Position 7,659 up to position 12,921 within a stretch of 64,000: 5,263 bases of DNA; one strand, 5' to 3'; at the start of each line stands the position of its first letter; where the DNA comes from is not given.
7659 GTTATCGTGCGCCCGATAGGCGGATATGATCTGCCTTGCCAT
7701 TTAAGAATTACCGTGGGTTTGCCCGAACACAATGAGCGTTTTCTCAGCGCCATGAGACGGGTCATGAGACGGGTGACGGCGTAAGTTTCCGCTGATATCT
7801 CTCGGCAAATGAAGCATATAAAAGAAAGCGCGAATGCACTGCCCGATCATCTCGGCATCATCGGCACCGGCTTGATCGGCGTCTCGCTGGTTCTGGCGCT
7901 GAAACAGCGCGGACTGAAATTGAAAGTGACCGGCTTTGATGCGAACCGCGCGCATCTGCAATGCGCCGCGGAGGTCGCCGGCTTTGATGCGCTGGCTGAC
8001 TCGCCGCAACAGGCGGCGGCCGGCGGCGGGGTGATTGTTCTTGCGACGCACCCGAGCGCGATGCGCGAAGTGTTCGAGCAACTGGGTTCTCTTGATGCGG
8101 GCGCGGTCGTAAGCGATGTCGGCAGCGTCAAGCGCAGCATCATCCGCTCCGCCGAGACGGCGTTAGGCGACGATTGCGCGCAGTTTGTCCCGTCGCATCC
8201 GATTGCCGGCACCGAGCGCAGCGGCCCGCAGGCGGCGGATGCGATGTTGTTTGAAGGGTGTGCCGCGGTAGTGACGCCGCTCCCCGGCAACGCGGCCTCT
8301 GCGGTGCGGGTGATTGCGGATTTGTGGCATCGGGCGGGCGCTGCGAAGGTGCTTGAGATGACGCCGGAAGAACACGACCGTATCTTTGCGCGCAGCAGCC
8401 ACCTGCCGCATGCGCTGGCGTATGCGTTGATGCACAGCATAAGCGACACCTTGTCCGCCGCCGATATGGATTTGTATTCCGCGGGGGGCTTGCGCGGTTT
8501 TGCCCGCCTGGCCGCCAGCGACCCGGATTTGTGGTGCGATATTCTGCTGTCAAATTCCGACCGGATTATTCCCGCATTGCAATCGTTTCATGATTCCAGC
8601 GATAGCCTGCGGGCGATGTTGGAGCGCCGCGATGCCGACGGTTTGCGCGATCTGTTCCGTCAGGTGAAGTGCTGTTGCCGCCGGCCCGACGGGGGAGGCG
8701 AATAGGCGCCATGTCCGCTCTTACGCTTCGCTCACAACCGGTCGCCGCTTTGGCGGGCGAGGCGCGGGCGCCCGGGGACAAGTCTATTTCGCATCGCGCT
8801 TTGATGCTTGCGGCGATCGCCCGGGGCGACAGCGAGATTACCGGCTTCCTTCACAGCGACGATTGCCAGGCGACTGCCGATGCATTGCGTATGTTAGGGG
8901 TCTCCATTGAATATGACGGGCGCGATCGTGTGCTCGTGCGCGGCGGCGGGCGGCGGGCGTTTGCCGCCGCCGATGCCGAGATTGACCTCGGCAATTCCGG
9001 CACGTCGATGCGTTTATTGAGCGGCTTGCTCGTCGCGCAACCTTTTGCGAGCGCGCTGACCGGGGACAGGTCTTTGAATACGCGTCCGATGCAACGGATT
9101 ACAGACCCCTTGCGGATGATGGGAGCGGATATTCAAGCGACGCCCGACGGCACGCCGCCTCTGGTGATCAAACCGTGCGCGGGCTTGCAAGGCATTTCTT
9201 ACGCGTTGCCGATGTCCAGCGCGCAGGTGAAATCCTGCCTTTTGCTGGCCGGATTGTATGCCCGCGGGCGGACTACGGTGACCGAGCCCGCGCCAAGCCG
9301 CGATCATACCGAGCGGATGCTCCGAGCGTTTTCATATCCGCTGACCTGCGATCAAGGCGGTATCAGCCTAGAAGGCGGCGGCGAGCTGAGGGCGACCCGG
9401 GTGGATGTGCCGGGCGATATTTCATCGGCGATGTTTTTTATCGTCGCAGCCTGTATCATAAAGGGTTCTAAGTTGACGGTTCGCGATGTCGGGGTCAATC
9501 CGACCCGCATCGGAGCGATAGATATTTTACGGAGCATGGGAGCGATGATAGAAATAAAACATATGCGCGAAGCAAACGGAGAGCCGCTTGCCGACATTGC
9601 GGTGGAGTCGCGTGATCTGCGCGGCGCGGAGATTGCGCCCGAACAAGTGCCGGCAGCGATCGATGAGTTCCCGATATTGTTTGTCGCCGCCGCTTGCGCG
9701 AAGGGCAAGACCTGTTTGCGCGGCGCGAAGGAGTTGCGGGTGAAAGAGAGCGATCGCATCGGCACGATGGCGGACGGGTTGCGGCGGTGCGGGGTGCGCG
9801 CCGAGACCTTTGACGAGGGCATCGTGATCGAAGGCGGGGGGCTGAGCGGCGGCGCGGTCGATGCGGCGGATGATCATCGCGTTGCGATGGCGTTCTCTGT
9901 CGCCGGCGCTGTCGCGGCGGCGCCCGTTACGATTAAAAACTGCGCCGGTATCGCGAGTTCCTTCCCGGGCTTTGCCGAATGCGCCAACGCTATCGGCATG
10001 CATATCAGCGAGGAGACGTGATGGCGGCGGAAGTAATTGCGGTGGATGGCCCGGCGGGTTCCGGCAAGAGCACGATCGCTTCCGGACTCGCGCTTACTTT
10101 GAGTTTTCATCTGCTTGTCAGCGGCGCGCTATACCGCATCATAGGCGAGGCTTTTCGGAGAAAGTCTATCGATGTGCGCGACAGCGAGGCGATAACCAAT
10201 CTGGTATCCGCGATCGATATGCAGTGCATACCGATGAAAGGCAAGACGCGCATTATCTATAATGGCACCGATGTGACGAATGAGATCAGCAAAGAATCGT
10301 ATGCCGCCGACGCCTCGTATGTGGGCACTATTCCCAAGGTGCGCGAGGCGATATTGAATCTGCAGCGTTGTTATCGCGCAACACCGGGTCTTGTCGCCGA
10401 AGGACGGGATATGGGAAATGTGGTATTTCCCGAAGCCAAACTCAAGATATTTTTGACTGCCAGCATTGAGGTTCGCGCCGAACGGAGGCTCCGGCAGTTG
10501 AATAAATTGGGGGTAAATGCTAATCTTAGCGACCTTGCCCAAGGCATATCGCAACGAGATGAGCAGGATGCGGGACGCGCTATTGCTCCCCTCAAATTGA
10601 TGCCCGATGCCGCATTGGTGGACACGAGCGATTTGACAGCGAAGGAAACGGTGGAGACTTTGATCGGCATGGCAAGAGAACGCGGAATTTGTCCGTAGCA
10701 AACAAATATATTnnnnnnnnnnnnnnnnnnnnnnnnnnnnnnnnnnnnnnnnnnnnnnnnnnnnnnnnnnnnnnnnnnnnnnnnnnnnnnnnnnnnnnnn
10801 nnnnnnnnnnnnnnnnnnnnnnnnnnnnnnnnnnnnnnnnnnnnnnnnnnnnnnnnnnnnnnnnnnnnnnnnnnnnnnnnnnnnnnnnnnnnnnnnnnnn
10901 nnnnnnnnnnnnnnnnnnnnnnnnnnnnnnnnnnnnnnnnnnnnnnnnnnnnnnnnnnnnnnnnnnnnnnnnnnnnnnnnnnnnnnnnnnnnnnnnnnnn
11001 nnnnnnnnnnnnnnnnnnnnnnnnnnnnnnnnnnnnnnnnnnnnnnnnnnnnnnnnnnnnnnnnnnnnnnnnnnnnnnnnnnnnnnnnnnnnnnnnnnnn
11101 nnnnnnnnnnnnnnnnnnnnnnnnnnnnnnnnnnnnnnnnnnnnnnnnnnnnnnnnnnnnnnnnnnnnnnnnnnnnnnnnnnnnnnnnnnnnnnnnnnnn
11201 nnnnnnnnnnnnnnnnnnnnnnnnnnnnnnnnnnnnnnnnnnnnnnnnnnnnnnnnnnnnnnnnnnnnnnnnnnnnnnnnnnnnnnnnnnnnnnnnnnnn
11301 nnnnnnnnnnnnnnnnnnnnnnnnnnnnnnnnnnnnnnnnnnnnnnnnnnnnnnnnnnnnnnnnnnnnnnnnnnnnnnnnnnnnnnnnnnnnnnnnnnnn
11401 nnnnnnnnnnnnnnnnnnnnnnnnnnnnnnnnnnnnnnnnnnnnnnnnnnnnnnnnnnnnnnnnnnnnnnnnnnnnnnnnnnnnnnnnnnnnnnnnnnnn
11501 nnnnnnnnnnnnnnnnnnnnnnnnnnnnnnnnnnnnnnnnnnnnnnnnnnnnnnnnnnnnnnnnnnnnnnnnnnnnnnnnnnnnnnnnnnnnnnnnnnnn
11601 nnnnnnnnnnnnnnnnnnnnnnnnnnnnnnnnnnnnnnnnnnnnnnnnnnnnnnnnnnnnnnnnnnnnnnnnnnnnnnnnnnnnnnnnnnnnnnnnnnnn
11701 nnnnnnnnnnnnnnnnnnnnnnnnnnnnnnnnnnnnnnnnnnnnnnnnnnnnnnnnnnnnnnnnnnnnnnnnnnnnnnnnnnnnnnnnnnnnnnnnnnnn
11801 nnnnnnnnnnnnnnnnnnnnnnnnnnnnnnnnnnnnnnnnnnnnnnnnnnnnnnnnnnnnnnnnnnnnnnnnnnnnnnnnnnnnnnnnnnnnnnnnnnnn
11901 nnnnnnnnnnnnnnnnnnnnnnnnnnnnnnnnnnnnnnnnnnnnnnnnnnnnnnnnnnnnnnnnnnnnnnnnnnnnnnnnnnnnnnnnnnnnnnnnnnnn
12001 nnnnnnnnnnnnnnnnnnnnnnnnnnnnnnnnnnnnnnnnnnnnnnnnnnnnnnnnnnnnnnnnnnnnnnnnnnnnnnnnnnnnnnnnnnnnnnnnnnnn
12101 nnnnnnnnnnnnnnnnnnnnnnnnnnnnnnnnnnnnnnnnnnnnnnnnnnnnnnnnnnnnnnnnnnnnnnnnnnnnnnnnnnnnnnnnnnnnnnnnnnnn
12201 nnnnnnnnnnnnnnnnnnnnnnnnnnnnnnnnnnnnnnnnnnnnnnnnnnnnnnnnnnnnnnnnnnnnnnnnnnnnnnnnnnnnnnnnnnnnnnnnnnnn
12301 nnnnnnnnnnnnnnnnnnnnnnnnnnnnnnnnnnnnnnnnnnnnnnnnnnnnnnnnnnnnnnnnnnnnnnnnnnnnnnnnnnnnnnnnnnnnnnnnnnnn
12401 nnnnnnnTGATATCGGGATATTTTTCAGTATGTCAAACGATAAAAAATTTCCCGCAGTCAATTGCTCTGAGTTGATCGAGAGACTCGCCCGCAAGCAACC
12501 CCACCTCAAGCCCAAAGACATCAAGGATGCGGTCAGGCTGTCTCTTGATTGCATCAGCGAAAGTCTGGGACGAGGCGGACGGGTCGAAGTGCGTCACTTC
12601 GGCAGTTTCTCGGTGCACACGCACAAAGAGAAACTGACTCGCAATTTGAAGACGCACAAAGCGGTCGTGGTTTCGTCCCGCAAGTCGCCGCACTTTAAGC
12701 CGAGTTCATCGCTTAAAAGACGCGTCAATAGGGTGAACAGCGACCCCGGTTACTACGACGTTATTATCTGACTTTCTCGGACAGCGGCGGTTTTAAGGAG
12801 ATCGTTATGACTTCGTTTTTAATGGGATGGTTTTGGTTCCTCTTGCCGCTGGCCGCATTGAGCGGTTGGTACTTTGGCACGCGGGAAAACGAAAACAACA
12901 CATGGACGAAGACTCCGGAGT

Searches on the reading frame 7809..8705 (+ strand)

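Call 21: search_protein_families(library=pfam, proteins=[window:7809-8705:+], max_evalue=0.00001)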
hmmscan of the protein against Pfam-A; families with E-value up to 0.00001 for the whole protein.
window:7809-8705:+ (298 aa): 4 families
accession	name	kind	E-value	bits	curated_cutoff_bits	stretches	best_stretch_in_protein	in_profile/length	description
PF02153.23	PDH_N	-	1.5e-27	96.4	26.5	1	29-179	3-151/154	Prephenate dehydrogenase, nucleotide-binding domain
PF20463.3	PDH_C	-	1.4e-21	77.1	22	1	185-285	1-102/102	Prephenate dehydrogenase, dimerization domain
PF03807.23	F420_oxidored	-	1.1e-08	36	21.6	1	15-102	2-90/94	NADP oxidoreductase coenzyme F420-dependent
PF03446.21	NAD_binding_2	-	6.7e-07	29.9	21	1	15-138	2-125/161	NAD binding domain of 6-phosphogluconate dehydrogenase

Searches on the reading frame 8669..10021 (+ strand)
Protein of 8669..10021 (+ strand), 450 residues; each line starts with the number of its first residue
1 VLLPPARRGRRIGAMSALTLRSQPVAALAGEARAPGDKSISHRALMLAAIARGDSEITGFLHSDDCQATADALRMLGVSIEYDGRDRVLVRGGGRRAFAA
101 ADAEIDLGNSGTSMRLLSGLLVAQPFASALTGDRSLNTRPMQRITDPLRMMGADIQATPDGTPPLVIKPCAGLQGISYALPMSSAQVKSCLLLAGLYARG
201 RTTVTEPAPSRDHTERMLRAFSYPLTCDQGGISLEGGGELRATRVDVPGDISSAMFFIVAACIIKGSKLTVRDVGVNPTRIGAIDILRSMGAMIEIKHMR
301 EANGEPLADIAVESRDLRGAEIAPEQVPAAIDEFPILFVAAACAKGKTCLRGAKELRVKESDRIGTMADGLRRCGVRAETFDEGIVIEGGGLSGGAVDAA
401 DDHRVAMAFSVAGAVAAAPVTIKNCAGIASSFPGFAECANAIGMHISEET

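Call 21: search_protein_families(library=pfam, proteins=[window:8669-10021:+], max_evalue=0.00001)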
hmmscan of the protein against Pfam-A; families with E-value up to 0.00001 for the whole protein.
window:8669-10021:+ (450 aa): 1 family
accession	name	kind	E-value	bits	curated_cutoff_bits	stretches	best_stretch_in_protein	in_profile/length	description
PF00275.25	EPSP_synthase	-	2e-119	399.5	22.8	1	24-437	3-415/417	EPSP synthase (3-phosphoshikimate 1-carboxyvinyltransferase)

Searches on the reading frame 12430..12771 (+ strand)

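Call 22: search_protein_families(library=pfam, proteins=[window:12430-12771:+], max_evalue=0.00001)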
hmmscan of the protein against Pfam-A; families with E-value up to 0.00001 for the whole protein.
window:12430-12771:+ (113 aa): 2 families
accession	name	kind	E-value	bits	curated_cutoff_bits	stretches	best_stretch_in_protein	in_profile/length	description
PF00216.26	Bac_DNA_binding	-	6.8e-23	81.2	22.4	1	11-100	2-90/90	Bacterial DNA-binding protein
PF18291.6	HU-HIG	-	6.1e-06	26.7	26.2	1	10-101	32-120/125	HU domain fused to wHTH, Ig, or Glycine-rich motif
